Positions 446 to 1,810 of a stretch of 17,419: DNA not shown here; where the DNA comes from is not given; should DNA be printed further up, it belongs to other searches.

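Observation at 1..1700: AT-rich accessory segment carrying an orphan ankyrin-SUKH (SMI1/KNR4-like) immunity-type protein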

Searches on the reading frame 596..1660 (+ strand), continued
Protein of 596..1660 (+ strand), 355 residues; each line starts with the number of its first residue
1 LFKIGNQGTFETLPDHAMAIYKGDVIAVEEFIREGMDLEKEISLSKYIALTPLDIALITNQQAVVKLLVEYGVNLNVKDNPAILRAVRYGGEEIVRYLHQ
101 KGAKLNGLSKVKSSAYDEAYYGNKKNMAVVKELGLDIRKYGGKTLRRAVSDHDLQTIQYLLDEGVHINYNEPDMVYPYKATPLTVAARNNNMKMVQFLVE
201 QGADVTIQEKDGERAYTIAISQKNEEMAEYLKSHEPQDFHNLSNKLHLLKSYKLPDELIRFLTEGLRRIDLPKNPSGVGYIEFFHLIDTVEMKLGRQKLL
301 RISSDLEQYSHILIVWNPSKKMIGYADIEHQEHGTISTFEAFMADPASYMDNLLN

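Call 102: search_protein_families(library=pfam, proteins=[L003:1921-2928:+, L010:5165-5677:+, L010:4077-5009:+, L011:3596-4582:-, L003:66-1130:-, L013:200-985:+, L010:969-2483:+, L010:2512-2979:+, L014:2792-3508:+, L017:5664-6683:-], max_evalue=0.001)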
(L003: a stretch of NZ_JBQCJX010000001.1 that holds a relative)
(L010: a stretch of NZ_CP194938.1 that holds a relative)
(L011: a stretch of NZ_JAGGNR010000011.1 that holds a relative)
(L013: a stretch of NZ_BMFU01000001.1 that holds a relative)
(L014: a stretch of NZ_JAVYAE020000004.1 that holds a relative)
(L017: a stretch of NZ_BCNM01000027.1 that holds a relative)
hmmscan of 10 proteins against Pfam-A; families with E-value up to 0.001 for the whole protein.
L003:1921-2928:+ (336 aa): 3 families
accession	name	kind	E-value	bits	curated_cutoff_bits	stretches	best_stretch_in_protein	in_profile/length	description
PF04542.20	Sigma70_r2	-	4.7e-10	39.6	24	1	45-109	1-69/71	Sigma-70 region 2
PF08281.18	Sigma70_r4_2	-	6.3e-10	39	25.7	1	147-197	4-54/54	Sigma-70, region 4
PF04545.22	Sigma70_r4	-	1.8e-05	24.6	24.1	1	151-197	2-48/50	Sigma-70, region 4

L010:5165-5677:+ (171 aa): 1 family
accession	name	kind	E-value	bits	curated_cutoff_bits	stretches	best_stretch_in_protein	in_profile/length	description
PF02627.25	CMD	-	7.4e-12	45.5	23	1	36-116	2-83/84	Carboxymuconolactone decarboxylase family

L010:4077-5009:+ (311 aa): 1 family
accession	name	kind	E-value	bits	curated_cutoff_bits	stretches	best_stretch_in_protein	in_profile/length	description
PF00190.28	Cupin_1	-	4.4e-13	49.5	22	1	58-185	18-150/151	Cupin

L011:3596-4582:- (328 aa): 0 families

L003:66-1130:- (354 aa): 2 families
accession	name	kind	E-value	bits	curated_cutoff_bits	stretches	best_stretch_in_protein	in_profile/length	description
PF00355.32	Rieske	-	1.9e-22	79.4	20.3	1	38-117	2-83/88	Rieske [2Fe-2S] domain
PF19112.6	VanA_C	-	1.2e-20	75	23.5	1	179-345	10-189/193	Vanillate O-demethylase oxygenase C-terminal domain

L013:200-985:+ (262 aa): 2 families
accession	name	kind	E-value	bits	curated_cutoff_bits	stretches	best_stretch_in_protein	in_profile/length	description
PF09346.15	SMI1_KNR4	-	2e-06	28.9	25.4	1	10-106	1-106/125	SMI1 / KNR4 family (SUKH-1)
PF14568.11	SUKH_6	-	0.00018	22.5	27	1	14-94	2-84/119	SMI1-KNR4 cell-wall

L010:969-2483:+ (505 aa): 3 families
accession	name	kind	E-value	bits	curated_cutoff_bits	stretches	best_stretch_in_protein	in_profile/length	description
PF13570.13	Beta-prop_ACSF4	-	0.00012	22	133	1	416-474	185-244/329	Beta-alanine-activating enzyme, beta-propeller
PF23414.1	Beta-prop_EML_2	-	0.00034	20.5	90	0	437-474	32-69/266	Echinoderm microtubule-associated protein second beta-propeller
PF23775.1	Beta-prop_RIG_2nd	-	0.00075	19.4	80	0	442-477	35-70/278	RIG second beta-propeller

L010:2512-2979:+ (156 aa): 0 families

L014:2792-3508:+ (239 aa): 3 families
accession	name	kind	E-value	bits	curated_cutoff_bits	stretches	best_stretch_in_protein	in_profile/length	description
PF09346.15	SMI1_KNR4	-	2.9e-25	89.7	25.4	1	77-226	1-125/125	SMI1 / KNR4 family (SUKH-1)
PF14568.11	SUKH_6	-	1.9e-07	32.1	27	1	81-222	2-117/119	SMI1-KNR4 cell-wall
PF14567.11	SUKH_5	-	3.5e-05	24.1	27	0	66-113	2-58/142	SMI1-KNR4 cell-wall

L017:5664-6683:- (339 aa): 5 families
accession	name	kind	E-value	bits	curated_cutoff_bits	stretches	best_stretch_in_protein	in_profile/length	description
PF00561.26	Abhydrolase_1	-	9.5e-18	65.2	25.8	1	73-179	1-108/245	alpha/beta hydrolase fold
PF12697.13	Abhydrolase_6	-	4.8e-14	54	26.3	1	80-329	6-216/217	Alpha/beta hydrolase family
PF12146.15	Hydrolase_4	-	3.9e-07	30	27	1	80-170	12-107/239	Serine aminopeptidase, S33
PF00975.26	Thioesterase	-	2.9e-06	28.1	26.4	1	86-181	14-111/226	Thioesterase domain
PF12695.13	Abhydrolase_5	-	0.00011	22.5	27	1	140-182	58-99/164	Alpha/beta hydrolase family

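Call 103: search_protein_families(library=pfam, proteins=[L010:969-2483:+, L010:2512-2979:+, L010:3708-4103:-, L011:3596-4582:-, L001:5571-6176:+, L013:200-985:+], max_evalue=1)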
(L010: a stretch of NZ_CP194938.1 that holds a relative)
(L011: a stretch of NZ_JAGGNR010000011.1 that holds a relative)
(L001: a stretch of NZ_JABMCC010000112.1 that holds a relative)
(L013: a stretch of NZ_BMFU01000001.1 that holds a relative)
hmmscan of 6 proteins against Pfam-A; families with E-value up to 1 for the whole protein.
L010:969-2483:+ (505 aa): 6 families
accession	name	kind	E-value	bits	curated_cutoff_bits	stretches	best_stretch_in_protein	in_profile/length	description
PF13570.13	Beta-prop_ACSF4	-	0.00012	22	133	1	416-474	185-244/329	Beta-alanine-activating enzyme, beta-propeller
PF23414.1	Beta-prop_EML_2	-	0.00034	20.5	90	1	437-474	32-69/266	Echinoderm microtubule-associated protein second beta-propeller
PF23775.1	Beta-prop_RIG_2nd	-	0.00075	19.4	80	1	442-477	35-70/278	RIG second beta-propeller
PF24807.1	WD40_CDC20-Fz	-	0.0044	16.8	200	1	333-475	28-166/292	CDC20/Fizzy WD40 domain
PF25292.1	Beta-prop_CGLA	-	0.065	13.1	26.8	1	421-452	49-81/316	Lambda-carrageenase beta-propeller domain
PF23756.1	Beta-prop_HPS5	-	0.088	12.5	34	1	419-476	32-91/328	HPS5 beta propeller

L010:2512-2979:+ (156 aa): 0 families

L010:3708-4103:- (131 aa): 2 families
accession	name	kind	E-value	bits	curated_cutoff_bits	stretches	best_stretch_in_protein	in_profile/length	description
PF18382.8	Formin_GBD_N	-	0.21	12.5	25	1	7-46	27-66/89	Formin N-terminal GBD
PF16101.10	PRIMA1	-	0.36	11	38.6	1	34-92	39-96/158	Proline-rich membrane anchor 1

L011:3596-4582:- (328 aa): 3 families
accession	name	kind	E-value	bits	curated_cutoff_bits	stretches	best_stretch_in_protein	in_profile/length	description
PF08822.17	DUF1804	-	0.03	14.6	29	1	284-327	120-163/164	Protein of unknown function (DUF1804)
PF02334.22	RTP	-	0.044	14.7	26.7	1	109-196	21-106/113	Replication terminator protein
PF01608.23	I_LWEQ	-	0.63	10.5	27.5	1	65-135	83-150/151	I/LWEQ domain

L001:5571-6176:+ (202 aa): 0 families

L013:200-985:+ (262 aa): 3 families
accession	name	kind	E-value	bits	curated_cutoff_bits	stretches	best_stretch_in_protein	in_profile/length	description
PF09346.15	SMI1_KNR4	-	2e-06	28.9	25.4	1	10-106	1-106/125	SMI1 / KNR4 family (SUKH-1)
PF14568.11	SUKH_6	-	0.00018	22.5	27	1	14-94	2-84/119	SMI1-KNR4 cell-wall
PF14567.11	SUKH_5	-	0.0093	16.2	27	1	9-54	20-65/142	SMI1-KNR4 cell-wall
